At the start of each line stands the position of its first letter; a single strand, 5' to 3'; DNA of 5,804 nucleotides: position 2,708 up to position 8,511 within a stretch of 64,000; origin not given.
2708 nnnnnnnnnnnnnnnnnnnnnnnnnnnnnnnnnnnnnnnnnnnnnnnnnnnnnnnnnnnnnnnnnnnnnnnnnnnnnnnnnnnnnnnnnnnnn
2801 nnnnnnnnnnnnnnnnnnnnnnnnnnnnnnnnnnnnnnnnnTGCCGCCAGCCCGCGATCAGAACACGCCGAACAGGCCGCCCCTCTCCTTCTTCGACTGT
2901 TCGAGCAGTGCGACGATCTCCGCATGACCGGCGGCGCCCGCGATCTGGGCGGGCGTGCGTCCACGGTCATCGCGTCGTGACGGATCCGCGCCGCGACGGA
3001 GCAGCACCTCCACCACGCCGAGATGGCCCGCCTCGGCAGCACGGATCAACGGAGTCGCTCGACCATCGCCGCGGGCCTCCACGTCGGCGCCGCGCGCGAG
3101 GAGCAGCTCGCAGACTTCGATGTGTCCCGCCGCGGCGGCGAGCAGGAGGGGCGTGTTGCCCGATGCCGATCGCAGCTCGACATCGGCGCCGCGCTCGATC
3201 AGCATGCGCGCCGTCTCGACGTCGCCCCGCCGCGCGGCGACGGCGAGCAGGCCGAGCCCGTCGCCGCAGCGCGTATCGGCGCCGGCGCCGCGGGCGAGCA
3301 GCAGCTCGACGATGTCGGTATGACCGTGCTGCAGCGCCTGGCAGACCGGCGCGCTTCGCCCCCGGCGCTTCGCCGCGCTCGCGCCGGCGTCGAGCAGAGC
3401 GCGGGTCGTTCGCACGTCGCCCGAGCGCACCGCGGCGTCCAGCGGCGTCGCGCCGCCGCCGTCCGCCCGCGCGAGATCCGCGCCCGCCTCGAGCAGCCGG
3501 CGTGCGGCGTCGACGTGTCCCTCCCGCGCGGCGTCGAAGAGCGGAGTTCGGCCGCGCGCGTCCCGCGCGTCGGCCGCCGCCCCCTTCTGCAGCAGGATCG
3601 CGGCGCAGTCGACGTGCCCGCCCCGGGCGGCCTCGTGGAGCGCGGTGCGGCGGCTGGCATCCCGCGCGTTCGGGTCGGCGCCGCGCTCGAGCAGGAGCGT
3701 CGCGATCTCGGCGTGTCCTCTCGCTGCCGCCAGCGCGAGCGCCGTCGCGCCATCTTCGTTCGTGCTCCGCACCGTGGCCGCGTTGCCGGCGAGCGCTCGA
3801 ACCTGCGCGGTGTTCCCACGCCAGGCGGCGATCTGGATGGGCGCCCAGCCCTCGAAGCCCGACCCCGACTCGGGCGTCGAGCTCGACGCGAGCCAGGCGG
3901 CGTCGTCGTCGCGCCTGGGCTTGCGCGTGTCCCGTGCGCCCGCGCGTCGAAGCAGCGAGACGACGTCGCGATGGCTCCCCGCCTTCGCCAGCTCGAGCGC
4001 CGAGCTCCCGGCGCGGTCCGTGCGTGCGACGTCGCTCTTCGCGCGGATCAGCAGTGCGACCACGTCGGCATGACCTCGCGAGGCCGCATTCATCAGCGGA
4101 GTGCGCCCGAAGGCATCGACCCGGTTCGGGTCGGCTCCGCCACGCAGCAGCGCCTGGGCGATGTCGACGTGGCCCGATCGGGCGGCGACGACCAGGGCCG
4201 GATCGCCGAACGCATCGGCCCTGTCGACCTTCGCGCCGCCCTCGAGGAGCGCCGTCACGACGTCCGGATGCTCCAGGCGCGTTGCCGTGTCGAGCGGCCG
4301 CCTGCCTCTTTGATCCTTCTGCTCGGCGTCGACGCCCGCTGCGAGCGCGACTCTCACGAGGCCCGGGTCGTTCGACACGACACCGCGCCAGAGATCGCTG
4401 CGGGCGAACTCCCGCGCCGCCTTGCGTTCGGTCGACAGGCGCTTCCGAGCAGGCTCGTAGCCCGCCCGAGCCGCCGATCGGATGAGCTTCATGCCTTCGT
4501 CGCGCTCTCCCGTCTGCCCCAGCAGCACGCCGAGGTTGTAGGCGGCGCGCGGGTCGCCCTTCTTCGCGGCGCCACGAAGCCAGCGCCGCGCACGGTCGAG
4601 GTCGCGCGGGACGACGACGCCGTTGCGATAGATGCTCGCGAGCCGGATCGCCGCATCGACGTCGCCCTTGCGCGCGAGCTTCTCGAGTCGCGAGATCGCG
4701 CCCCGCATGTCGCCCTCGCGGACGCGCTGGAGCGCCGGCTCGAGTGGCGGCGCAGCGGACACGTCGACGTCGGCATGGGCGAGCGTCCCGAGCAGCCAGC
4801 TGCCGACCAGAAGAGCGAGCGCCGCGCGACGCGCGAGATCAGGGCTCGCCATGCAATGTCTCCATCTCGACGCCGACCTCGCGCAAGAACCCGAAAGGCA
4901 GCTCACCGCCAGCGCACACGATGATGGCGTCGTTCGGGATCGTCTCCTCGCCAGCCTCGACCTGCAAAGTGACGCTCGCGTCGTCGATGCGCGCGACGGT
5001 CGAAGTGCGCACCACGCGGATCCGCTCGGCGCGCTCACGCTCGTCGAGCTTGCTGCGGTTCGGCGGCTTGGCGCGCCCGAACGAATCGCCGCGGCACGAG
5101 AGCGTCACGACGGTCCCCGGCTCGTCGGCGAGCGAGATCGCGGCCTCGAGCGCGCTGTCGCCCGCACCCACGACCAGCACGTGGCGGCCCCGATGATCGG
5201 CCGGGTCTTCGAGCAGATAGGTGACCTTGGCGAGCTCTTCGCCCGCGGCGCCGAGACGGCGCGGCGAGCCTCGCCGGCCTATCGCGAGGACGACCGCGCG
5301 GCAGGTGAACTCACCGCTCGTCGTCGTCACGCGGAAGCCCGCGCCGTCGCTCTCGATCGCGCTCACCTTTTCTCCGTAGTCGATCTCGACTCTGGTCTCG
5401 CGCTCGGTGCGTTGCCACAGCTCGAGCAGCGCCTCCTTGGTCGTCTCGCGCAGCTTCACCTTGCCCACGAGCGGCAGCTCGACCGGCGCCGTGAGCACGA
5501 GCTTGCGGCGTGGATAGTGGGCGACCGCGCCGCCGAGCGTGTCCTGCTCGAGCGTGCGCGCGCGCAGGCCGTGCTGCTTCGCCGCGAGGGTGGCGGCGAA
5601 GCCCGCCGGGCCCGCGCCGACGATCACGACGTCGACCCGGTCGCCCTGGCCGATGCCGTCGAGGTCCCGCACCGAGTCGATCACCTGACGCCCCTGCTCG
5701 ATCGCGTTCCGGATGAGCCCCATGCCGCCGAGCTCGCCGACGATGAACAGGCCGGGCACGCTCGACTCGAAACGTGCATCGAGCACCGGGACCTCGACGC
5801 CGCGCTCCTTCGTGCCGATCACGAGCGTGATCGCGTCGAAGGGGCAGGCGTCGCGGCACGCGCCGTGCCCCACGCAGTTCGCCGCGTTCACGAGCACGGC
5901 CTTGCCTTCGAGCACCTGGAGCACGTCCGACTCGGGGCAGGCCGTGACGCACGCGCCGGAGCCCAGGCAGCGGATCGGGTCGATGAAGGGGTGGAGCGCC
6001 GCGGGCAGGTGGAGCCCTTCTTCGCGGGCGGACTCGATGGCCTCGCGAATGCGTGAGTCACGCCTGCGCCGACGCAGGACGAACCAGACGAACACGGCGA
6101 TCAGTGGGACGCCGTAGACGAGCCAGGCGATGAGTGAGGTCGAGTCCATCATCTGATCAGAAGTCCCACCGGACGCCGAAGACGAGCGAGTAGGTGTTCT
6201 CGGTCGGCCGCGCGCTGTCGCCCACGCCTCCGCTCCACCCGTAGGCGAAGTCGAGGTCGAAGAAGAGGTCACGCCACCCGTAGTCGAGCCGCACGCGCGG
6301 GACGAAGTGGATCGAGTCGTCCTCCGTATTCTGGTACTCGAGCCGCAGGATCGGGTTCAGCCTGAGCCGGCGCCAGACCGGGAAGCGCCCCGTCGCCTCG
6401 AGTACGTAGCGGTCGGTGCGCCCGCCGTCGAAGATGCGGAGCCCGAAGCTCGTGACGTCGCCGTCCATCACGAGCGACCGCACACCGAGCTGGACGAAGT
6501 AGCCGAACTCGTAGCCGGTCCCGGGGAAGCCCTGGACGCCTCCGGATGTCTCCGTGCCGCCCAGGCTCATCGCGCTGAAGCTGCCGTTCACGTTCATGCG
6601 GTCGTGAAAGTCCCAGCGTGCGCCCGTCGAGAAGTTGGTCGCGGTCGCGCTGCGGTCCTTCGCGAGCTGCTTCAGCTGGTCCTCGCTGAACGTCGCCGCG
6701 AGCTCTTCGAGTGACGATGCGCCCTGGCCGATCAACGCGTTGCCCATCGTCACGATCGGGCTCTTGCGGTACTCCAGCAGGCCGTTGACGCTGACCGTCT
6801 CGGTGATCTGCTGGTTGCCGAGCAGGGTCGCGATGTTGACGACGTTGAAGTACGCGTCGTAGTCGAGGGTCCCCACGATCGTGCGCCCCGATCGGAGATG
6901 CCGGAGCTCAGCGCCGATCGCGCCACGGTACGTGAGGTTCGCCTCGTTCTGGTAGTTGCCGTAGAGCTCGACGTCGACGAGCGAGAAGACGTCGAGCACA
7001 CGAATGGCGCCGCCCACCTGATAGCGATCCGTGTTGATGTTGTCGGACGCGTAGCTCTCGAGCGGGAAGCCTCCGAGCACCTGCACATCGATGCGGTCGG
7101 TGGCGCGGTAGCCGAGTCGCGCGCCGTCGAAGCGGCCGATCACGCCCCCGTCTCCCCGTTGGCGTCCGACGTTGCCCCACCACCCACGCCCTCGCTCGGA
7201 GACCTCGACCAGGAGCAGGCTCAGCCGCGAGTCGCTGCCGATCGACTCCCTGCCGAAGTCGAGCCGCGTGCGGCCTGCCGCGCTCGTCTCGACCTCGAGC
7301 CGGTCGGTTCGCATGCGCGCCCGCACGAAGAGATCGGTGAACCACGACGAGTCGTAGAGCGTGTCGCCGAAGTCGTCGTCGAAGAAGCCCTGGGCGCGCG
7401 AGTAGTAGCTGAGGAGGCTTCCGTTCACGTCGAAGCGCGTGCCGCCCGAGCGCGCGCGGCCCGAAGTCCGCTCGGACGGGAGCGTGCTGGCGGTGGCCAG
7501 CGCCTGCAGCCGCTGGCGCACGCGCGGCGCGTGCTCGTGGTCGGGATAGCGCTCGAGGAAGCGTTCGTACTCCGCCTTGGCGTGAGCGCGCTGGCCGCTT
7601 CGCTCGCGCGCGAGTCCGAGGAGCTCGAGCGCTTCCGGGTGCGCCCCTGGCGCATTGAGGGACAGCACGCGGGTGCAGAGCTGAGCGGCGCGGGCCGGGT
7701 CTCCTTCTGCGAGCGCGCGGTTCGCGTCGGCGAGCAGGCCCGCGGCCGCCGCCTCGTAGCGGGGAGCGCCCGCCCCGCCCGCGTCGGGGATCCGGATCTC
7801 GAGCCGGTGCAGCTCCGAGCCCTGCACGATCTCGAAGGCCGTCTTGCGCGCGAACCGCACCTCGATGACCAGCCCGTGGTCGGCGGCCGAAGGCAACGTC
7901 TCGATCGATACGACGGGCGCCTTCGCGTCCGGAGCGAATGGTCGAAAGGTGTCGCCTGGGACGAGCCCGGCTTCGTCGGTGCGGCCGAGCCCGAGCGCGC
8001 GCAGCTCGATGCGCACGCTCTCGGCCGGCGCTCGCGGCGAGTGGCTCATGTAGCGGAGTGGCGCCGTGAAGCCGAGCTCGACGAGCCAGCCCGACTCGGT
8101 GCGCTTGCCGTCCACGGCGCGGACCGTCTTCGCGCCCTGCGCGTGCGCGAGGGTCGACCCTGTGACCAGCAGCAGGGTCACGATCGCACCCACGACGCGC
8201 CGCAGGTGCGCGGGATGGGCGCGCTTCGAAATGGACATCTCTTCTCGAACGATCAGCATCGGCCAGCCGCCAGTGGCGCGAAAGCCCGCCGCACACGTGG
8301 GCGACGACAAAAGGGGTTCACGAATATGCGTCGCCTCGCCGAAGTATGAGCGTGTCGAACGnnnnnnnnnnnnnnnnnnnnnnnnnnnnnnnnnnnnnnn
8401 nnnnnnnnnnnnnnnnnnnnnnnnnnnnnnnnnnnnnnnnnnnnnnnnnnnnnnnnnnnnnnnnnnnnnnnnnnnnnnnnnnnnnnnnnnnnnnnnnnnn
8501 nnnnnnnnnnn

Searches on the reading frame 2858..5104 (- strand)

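Call 29: search_protein_families(library=pfam, max_evalue=0.0001, proteins=[window:2858-5104:-])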
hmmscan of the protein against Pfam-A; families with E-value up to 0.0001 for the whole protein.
window:2858-5104:- (748 aa): 8 families
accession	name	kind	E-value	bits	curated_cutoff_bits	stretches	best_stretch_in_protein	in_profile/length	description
PF12796.13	Ank_2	-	8e-83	273.6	27.3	8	589-677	3-88/90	Ankyrin repeats (3 copies)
PF00023.36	Ank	-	3.7e-77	250.3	21.1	7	649-679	2-32/33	Ankyrin repeat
PF13637.12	Ank_4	-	4.2e-66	217.9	22.7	5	305-353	2-50/50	Ankyrin repeats (many copies)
PF13606.12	Ank_3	-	3.9e-52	167.7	22.3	0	649-676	2-29/30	Ankyrin repeat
PF13857.12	Ank_5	-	8.8e-51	169.8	27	4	668-722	1-56/56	Ankyrin repeats (many copies)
PF24521.3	Ank_KRIT1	-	1.4e-26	93.4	80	2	620-723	22-126/149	KRIT1 ankyrin-repeats domain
PF23745.1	ANK_LRRK2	-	8.6e-09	35.8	27.5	0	555-638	35-115/130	LRRK2 ANK repeat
PF08238.18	Sel1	-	1.1e-08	35.7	30.7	1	150-184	2-36/36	Sel1 repeat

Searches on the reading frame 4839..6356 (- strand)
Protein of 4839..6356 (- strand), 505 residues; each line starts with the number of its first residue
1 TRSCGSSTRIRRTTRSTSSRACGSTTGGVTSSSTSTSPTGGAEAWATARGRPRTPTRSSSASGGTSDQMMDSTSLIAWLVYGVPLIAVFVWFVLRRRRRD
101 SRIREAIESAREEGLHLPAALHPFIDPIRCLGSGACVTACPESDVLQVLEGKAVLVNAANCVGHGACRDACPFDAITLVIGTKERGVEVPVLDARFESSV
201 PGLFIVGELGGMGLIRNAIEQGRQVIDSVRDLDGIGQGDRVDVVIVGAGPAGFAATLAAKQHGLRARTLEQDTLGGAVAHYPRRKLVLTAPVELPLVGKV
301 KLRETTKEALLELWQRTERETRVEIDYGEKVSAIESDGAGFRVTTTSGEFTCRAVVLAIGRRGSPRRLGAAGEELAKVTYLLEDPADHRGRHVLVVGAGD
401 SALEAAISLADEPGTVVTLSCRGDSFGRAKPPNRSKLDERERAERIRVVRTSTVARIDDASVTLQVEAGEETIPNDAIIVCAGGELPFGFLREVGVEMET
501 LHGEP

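Call 29: search_protein_families(library=pfam, max_evalue=0.0001, proteins=[window:4839-6356:-])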
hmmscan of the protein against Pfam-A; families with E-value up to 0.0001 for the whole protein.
window:4839-6356:- (505 aa): 16 families
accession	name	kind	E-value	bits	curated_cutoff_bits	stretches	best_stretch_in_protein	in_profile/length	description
PF13738.12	Pyr_redox_3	-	3.4e-39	135.3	30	1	244-498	1-281/305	Pyridine nucleotide-disulphide oxidoreductase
PF07992.20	Pyr_redox_2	-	1.3e-23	84.3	26.1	1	242-498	2-251/291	Pyridine nucleotide-disulphide oxidoreductase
PF03486.20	HI0933_like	-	3.6e-13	50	50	0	304-373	105-175/244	HI0933-like protein Rossmann domain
PF12797.12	Fer4_2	-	8.2e-11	41.6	24.5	0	153-173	2-22/22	4Fe-4S binding domain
PF13237.11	Fer4_10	-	2e-10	40.9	25.5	1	123-172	2-53/53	4Fe-4S dicluster domain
PF14697.11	Fer4_21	-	1.9e-07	31.5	35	1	124-178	2-59/59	4Fe-4S dicluster domain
PF00070.33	Pyr_redox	-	2.3e-07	31.7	22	0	392-461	1-70/82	Pyridine nucleotide-disulphide oxidoreductase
PF13434.12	Lys_Orn_oxgnase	-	2.7e-07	30.5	21.3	1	324-423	111-222/339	L-lysine 6-monooxygenase/L-ornithine 5-monooxygenase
PF12838.12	Fer4_7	-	7.8e-07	29.9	27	1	129-175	1-52/52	4Fe-4S dicluster domain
PF01946.23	Thi4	-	2.3e-06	27.5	26.2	0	241-273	18-51/235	Thi4 family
PF00037.32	Fer4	-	4.5e-06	26.7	21.1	0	156-177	3-24/24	4Fe-4S binding domain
PF00890.30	FAD_binding_2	-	6.6e-06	26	20.4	0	242-273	1-32/414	FAD binding domain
PF13450.12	NAD_binding_8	-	1.4e-05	25.7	21.9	0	245-288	1-45/68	NAD(P)-binding Rossmann-like domain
PF12837.12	Fer4_6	-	4.5e-05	23.6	25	0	123-142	2-21/24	4Fe-4S binding domain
PF01266.30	DAO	-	4.7e-05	23.5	27.9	0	242-277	1-38/353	FAD dependent oxidoreductase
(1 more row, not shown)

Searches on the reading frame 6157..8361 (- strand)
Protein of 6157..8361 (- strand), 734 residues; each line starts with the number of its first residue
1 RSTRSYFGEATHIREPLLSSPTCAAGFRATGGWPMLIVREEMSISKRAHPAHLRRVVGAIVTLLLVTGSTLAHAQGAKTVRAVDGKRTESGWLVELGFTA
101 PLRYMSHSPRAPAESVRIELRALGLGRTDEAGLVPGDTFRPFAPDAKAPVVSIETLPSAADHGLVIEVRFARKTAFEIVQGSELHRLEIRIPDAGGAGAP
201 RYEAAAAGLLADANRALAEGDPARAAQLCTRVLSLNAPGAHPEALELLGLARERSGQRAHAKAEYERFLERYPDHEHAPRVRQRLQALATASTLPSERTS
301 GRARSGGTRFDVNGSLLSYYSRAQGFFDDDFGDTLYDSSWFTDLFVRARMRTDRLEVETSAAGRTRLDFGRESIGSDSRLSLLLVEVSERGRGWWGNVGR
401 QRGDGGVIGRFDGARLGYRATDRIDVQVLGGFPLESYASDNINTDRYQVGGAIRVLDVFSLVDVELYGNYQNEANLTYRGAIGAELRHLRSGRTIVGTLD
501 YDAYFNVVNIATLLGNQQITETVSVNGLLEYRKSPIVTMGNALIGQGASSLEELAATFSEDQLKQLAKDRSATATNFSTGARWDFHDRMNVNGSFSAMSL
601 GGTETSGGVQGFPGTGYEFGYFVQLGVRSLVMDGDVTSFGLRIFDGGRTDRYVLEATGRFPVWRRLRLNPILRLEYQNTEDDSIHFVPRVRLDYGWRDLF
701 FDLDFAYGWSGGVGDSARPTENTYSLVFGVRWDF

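Call 29: search_protein_families(library=pfam, max_evalue=0.0001, proteins=[window:6157-8361:-])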
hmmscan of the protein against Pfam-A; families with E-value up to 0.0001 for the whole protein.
window:6157-8361:- (734 aa): 1 family
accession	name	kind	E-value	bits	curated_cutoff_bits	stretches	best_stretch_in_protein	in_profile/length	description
PF13371.12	TPR_9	-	7.4e-06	26.3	35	1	214-286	3-73/73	Tetratricopeptide repeat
